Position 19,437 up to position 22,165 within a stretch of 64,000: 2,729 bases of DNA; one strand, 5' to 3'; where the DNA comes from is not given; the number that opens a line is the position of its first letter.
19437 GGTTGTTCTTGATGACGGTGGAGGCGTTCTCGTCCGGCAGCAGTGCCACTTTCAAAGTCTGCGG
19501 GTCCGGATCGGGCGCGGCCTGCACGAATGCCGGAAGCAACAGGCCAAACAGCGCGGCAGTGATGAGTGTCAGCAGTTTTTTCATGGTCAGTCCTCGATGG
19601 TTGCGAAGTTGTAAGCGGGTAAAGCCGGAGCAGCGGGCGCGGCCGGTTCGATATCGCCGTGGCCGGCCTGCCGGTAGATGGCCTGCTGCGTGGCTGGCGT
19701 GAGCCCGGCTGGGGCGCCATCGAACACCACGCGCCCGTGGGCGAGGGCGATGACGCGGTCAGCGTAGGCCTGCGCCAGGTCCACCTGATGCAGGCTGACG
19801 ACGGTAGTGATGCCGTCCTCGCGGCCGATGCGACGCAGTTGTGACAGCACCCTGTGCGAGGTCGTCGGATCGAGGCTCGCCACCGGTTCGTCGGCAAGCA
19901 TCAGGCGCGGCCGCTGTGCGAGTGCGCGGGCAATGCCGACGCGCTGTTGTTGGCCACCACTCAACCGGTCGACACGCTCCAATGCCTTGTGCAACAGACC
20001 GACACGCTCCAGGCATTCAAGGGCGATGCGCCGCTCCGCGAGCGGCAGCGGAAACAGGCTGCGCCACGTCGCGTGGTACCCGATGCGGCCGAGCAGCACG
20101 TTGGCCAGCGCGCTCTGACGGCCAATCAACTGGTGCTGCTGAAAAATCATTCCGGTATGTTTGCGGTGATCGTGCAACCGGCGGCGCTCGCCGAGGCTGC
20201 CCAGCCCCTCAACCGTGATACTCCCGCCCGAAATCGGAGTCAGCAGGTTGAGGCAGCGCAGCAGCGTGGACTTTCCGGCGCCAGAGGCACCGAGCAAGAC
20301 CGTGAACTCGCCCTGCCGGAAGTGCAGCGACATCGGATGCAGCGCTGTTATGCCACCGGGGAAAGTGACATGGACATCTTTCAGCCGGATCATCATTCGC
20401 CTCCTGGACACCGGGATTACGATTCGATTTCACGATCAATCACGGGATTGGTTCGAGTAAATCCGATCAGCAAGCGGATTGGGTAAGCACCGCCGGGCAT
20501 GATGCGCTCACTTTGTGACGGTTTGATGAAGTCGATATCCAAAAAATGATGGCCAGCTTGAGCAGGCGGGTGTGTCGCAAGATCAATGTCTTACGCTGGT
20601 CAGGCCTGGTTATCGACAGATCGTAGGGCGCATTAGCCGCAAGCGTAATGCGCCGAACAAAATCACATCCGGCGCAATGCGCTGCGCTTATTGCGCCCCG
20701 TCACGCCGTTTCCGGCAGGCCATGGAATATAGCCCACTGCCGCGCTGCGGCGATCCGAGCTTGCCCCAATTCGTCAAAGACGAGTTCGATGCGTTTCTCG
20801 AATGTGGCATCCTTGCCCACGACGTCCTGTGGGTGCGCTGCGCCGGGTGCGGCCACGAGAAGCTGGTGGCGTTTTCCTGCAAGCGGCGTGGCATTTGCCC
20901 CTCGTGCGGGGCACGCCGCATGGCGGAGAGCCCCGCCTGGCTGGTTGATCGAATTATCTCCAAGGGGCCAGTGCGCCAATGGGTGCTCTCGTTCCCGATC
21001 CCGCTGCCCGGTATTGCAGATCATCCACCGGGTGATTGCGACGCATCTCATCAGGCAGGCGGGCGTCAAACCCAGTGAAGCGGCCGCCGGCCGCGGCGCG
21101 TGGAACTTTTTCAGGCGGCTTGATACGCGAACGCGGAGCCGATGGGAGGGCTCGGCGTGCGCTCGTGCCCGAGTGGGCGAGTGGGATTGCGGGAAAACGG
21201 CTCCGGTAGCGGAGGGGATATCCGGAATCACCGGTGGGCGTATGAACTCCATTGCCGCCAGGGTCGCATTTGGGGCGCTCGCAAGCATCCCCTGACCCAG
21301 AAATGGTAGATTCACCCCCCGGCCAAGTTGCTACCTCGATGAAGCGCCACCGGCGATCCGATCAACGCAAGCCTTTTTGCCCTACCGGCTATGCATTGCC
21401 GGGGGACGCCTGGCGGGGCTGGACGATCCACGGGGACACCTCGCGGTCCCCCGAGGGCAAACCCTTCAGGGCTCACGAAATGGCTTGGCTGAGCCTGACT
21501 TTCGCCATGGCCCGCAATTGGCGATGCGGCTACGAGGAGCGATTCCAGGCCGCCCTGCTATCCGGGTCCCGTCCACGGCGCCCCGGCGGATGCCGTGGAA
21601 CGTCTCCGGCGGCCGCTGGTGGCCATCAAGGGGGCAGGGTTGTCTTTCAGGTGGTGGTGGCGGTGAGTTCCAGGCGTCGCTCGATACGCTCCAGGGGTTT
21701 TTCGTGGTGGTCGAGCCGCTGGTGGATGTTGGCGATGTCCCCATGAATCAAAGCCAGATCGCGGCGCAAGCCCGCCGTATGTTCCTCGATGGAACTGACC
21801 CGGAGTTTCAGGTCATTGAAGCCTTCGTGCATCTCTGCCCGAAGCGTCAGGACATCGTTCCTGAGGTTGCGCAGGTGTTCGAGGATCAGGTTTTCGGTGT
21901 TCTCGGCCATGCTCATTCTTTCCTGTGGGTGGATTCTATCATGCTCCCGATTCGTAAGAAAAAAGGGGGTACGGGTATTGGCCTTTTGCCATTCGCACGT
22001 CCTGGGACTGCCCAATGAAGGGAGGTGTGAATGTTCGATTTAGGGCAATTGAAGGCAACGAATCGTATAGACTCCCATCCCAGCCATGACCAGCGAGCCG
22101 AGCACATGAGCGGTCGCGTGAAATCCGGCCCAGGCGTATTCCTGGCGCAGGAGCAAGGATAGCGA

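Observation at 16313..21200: ptx cargo is bracketed by circularly permuted IS91-family transposase fragments plus a ~110-bp direct repeat, resembling a more-than-unit-length rolling-circle product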

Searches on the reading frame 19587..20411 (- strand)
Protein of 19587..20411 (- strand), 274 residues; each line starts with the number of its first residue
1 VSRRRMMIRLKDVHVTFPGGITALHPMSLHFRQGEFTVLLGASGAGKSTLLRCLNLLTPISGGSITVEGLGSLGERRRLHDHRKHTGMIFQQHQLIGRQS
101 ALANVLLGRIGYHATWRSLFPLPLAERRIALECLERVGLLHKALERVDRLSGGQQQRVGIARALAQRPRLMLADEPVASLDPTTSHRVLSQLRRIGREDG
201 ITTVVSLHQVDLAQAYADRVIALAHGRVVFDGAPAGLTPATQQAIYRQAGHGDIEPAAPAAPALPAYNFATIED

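Call 10: search_protein_families(library=pfam, max_evalue=1, proteins=[window:19587-20411:-])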
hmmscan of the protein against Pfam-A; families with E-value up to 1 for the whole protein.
window:19587-20411:- (274 aa): 14 families
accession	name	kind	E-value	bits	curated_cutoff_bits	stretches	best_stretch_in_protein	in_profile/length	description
PF00005.33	ABC_tran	-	1.6e-30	106.9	25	1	24-178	1-137/137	ABC transporter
PF13304.12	AAA_21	-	2.9e-07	31.3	27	1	36-63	1-40/304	AAA domain, putative AbiEii toxin, Type IV TA system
PF13555.12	AAA_29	-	0.00019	21.6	27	1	28-59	16-48/61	P-loop containing region of AAA domain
PF03193.22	RsgA_GTPase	-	0.00022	21.5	30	1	33-55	105-127/174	RsgA GTPase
PF13191.12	AAA_16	-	0.00035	21.5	32.6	1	33-55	23-45/167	AAA ATPase domain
PF02463.25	SMC_N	-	0.0034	17.3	40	0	141-221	128-209/220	RecF/RecN/SMC N terminal domain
PF13476.12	AAA_23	-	0.0041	18.2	27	1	29-56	15-41/201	AAA domain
PF20703.3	nSTAND1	-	0.0055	16.8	27.1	1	30-53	29-52/379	Novel STAND NTPase 1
PF13401.12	AAA_22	-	0.0079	17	27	1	33-58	4-29/130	AAA domain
PF13481.12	AAA_25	-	0.014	15.4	27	1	30-51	29-50/195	AAA domain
PF25199.1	nSTAND_NTPase5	-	0.057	13.7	34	1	32-52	39-59/145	Novel STAND NTPase 5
PF01580.24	FtsK_SpoIIIE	-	0.22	11.4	24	1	17-54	22-59/221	FtsK/SpoIIIE family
PF13521.12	AAA_28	-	0.24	12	27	1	38-55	3-20/164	AAA domain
PF13671.12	AAA_33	-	0.37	11.5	27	0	38-86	3-44/143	AAA domain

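Call 73: search_protein_families(library=ncbifam, max_evalue=1e-10, proteins=[window:19587-20393:-])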
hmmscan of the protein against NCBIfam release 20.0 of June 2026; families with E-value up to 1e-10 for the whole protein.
window:19587-20393:- (268 aa): 160 families (the best 25 are shown)
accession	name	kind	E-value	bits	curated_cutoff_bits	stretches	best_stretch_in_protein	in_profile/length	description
TIGR02315.1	ABC_phnC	equivalog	2e-88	295.9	266.1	1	1-241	1-243/243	phosphonate ABC transporter ATP-binding protein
NF007438.0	PRK09984.1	equivalog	2.4e-58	197.4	365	1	2-242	5-251/262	phosphonate ABC transporter ATP-binding protein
NF007027.0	PRK09493.1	equivalog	6.1e-54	182.9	379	1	1-232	1-224/240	glutamine ABC transporter ATP-binding protein GlnQ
TIGR02673.1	FtsE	equivalog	2.4e-46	158.1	264.85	1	1-221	1-214/214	cell division ATP-binding protein FtsE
TIGR03005.1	ectoine_ehuA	equivalog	2.6e-43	148.1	345.4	1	5-233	4-236/252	ectoine/hydroxyectoine ABC transporter ATP-binding protein EhuA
NF008428.0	PRK11264.1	equivalog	5.3e-41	140.5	406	1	1-238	3-238/250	L-cystine ABC transporter ATP-binding protein TcyN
TIGR03873.1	F420-0_ABC_ATP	hypoth_equivalog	8.1e-39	133.4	372.4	1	13-240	12-234/256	putative F420-0 ABC transporter ATP-binding protein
TIGR02314.1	ABC_MetN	equivalog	8.6e-39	133.5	499.7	1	1-227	1-224/343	methionine ABC transporter ATP-binding protein MetN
NF008338.0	PRK11124.1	equivalog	9.2e-39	133.4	369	1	2-234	3-232/242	arginine ABC transporter ATP-binding protein ArtP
TIGR04521.1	ECF_ATPase_2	equivalog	3.6e-38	131.3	330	1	4-231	3-232/279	energy-coupling factor transporter ATPase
TIGR03864.1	PQQ_ABC_ATP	hypoth_equivalog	3.8e-38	131.3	302.25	1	4-236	4-224/236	ABC transporter, ATP-binding subunit, PQQ-dependent alcohol dehydrogenase system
NF010068.0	PRK13548.1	equivalog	1.1e-37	129.6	261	1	2-241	6-241/261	heme ABC transporter ATP-binding protein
TIGR04520.1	ECF_ATPase_1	equivalog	4.9e-37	127.8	315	1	2-231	1-223/269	energy-coupling factor transporter ATPase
TIGR02982.1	heterocyst_DevA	subfamily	5e-37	127.6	295.8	1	18-222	21-219/220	ABC exporter ATP-binding subunit, DevA family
TIGR03265.1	PhnT2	equivalog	1.5e-36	126.4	457.7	1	13-230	15-221/353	putative 2-aminoethylphosphonate ABC transporter ATP-binding protein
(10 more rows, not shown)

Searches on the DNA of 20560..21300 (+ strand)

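Call 12: search_dna_similar(query=window:20560-21300:+, collection=plasmids, mode=distant, max_rows=25)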
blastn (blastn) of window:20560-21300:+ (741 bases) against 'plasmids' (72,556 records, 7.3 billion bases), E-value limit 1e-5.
Records with a match: 520; places in all: 565; records where one place covers at least 80% of the query: 0.
Best place of each record, by identity: 60-80% 520.
By first word of the organism name: Klebsiella 162; Escherichia 71; Acinetobacter 68; Enterobacter 58; Providencia 37; Citrobacter 35; Pseudomonas 34; Enterobacteriaceae 9; Proteus 8; Raoultella 8; and 16 more.
By predicted mobility (MOB-suite, as given by PLSDB): conjugative 404; non-mobilizable 71; mobilizable 45.
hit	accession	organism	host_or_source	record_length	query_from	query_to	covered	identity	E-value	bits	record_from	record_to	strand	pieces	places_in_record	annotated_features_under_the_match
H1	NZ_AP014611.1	Serratia marcescens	-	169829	215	428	29%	67.6%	3e-6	61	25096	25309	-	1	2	none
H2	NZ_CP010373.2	Escherichia coli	Homo sapiens,excreted bodily substance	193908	215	428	29%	67.4%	7e-7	63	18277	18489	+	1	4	none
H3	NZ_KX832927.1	Providencia rettgeri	Homo sapiens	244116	215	428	29%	67.4%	7e-7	63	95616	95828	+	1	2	IS91 family transposase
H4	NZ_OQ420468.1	Escherichia coli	-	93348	215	428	29%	67.4%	7e-7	63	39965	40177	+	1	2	IS91 family transposase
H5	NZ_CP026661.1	Salmonella enterica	minced meat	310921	215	428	29%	67.4%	7e-7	63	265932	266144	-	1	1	IS91 family transposase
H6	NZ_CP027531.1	Acinetobacter baumannii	-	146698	215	428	29%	67.4%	7e-7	63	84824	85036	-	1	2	IS91 family transposase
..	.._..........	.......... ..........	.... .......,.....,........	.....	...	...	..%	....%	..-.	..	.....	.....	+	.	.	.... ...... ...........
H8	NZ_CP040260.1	Acinetobacter baumannii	Homo sapiens,Pus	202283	215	428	29%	67.4%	7e-7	63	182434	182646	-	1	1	IS91 family transposase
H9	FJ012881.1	uncultured bacterium HH1107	-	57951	215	428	29%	67.4%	7e-7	63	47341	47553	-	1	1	transposase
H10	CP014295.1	Klebsiella pneumoniae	Homo sapiens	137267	215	428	29%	67.4%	7e-7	63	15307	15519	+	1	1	transposase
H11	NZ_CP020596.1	Acinetobacter baumannii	Homo sapiens,sputum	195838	215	428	29%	67.4%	7e-7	63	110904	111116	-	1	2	IS91 family transposase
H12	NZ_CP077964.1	Proteus mirabilis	Homo sapiens,urine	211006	215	428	29%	67.4%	7e-7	63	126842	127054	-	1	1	IS91 family transposase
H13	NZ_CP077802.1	Acinetobacter baumannii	Canis lupus,urine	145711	215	428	29%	67.4%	7e-7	63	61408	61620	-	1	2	IS91 family transposase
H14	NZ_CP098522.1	Acinetobacter baumannii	Homo sapiens,urine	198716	215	428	29%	67.4%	7e-7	63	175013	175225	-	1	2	IS91 family transposase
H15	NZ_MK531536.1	Acinetobacter baumannii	-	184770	215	428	29%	67.4%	7e-7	63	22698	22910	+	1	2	IS91 family transposase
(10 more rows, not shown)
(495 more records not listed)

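Call 42: get_annotated_region(hit=H3, flank=2500)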
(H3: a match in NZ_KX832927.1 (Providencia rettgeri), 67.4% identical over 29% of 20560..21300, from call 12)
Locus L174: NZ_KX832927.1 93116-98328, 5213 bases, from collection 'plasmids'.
description: Providencia rettgeri strain 16pre36 plasmid p16Pre36-NDM, complete sequence
organism: Providencia rettgeri (NCBI taxid 587)
taxonomy: Bacteria; Pseudomonadota; Gammaproteobacteria; Enterobacterales; Morganellaceae; Providencia; Providencia rettgeri
host: -; source: Homo sapiens; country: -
typing (MOB-suite, as given by PLSDB): conjugative; replicon rep_cluster_1506; relaxase MOBH,MOBH,MOBH; mating-pair formation MPF_F
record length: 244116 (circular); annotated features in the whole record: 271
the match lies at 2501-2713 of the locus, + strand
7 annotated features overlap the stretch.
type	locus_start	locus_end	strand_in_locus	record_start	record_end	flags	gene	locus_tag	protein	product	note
CDS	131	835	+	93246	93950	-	-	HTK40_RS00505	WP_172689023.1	IS6 family transposase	-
predicted_resistance_gene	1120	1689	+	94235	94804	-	aac(6')-Ian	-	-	aminoglycoside N-acetyltransferase AAC(6')-Ian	predicted by amrfinderplus; class AMINOGLYCOSIDE; identity 100.0%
CDS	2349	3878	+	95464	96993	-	-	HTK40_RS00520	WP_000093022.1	IS91 family transposase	-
CDS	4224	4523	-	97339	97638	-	-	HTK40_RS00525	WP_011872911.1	hypothetical protein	-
CDS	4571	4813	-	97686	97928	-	-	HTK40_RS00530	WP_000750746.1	hypothetical protein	-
CDS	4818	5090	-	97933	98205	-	-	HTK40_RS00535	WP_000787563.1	MafI family immunity protein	-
CDS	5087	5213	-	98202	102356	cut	-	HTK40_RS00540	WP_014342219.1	RHS repeat-associated core domain-containing protein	-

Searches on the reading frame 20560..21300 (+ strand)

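Call 74: search_protein_families(library=pfam, max_evalue=0.001, proteins=[L174:2349-3878:+])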
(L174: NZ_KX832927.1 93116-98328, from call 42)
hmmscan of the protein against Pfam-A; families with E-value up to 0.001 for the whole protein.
L174:2349-3878:+ (509 aa): 2 families
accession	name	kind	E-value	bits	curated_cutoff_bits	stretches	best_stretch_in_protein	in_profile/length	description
PF04986.18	Y2_Tnp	-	4.2e-44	151.2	20.9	1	168-392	1-182/183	Putative transposase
PF14319.11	Zn_Tnp_IS91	-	2.3e-20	72.8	26.3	1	29-123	2-89/90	Transposase zinc-binding domain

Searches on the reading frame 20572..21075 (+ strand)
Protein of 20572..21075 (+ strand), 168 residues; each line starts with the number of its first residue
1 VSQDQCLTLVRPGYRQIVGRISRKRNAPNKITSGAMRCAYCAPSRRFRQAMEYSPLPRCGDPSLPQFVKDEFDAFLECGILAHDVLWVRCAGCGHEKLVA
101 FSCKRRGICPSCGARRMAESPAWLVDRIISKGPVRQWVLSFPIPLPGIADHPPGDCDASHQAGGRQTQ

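Call 10: search_protein_families(library=pfam, max_evalue=1, proteins=[window:20572-21075:+])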
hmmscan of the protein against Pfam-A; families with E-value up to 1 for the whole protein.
seq(168 aa): 6 families
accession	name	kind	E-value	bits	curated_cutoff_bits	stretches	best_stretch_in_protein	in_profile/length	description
PF14319.11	Zn_Tnp_IS91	-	1.3e-14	54.4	26.3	1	63-140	14-89/90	Transposase zinc-binding domain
PF13717.11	Zn_ribbon_4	-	0.079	13.4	30.3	0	85-95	23-33/36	zinc-ribbon domain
PF07295.17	DUF1451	-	0.17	12.5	26.1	0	30-61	108-139/146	Zinc-ribbon containing domain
PF10825.13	DUF2752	-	0.18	12.3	27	0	109-118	11-20/49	Protein of unknown function (DUF2752)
PF14353.12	CpXC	-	0.25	11.8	25.4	0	76-103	26-53/121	CpXC protein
PF13719.11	Zn_ribbon_5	-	0.62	10.3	29.3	0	87-95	25-33/37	zinc-ribbon domain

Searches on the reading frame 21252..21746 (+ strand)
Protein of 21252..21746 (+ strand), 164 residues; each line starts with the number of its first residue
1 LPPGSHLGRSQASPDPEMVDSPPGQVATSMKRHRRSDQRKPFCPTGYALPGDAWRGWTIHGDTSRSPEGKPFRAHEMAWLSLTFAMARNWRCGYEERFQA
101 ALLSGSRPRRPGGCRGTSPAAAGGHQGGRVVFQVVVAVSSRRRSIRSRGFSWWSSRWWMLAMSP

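Call 10: search_protein_families(library=pfam, max_evalue=1, proteins=[window:21252-21746:+])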
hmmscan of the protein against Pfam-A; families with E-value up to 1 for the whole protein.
window:21252-21746:+ (164 aa): 1 family
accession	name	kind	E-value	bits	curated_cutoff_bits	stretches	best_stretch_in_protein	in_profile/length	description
PF12375.13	DUF3653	-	3.8e-09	37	22.4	1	46-97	1-52/66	Phage protein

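Call 60: search_protein_families(library=phrogs, max_evalue=0.01, proteins=[window:21252-21746:+])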
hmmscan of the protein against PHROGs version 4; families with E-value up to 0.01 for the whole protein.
window:21252-21746:+ (164 aa): 1 family
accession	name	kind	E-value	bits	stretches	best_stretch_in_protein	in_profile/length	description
phrog_2188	-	unknown function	4.2e-07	30.9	1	53-101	25-73/132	-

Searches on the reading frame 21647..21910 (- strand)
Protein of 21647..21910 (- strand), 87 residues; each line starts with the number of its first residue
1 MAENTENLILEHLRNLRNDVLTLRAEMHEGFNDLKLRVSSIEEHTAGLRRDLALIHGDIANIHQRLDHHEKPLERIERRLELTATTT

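Call 64: find_encoding_contigs(protein=window:21647-21910:-, flank=6000, max_places=10)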
Protein window:21647-21910:- (87 aa): 3 contigs read that carry it; 2 places shown.
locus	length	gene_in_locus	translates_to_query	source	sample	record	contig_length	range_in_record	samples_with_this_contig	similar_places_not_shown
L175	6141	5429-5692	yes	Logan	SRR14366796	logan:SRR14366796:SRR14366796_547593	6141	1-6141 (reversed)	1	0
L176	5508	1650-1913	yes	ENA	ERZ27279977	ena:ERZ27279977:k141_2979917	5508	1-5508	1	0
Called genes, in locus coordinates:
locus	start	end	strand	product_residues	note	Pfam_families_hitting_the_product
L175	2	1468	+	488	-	?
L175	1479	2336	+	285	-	PF00793:DAHP_synth_1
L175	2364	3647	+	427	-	PF03952:Enolase_N, PF00113:Enolase_C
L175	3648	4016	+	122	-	PF04977:DivIC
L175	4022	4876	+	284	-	PF00763:THF_DHG_CYH, PF02882:THF_DHG_CYH_C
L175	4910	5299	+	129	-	PF02537:CRCB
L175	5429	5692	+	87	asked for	-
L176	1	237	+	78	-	?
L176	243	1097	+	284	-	PF00763:THF_DHG_CYH, PF02882:THF_DHG_CYH_C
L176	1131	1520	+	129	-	PF02537:CRCB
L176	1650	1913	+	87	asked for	-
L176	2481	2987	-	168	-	PF14319:Zn_Tnp_IS91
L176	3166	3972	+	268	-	PF00005:ABC_tran, PF13304:AAA_21 (faint)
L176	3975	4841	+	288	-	PF12974:Phosphonate-bd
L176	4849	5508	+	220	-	?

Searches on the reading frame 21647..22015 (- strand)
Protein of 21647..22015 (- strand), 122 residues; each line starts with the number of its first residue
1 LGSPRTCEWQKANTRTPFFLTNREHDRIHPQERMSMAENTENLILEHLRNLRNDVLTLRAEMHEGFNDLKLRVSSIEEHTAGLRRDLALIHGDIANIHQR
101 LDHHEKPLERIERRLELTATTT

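Call 10: search_protein_families(library=pfam, max_evalue=1, proteins=[window:21647-22015:-])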
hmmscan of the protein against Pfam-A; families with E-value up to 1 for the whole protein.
window:21647-22015:- (122 aa): 6 families
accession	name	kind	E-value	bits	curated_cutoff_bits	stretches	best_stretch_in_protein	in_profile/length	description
PF20400.3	BAR_4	-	0.0059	16.8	27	1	23-88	12-77/192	BAR-like domain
PF07889.17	DUF1664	-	0.0073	16.8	34.6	1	40-116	42-118/124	Protein of unknown function (DUF1664)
PF10234.14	Cluap1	-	0.0097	15.8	25.8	1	47-116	148-217/268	Clusterin-associated protein-1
PF13874.11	Nup54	-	0.035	14.6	30.5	1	64-113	29-79/140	Nucleoporin complex subunit 54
PF22943.2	HTH_68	-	0.12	12.5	27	1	93-117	6-29/45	Putative helix-turn-helix domain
PF10779.14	XhlA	-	0.99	10.1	34.7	0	93-116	5-28/67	Haemolysin XhlA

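Call 60: search_protein_families(library=phrogs, max_evalue=0.01, proteins=[window:21647-22015:-])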
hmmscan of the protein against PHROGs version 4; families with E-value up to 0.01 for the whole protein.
window:21647-22015:- (122 aa): 3 families
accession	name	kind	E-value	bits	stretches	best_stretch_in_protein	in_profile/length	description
phrog_3534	-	unknown function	0.00025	22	1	32-105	43-112/117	-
phrog_5345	-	unknown function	0.0023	19.4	0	22-76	40-94/104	-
phrog_5328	-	unknown function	0.0095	17.4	0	59-115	25-81/101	-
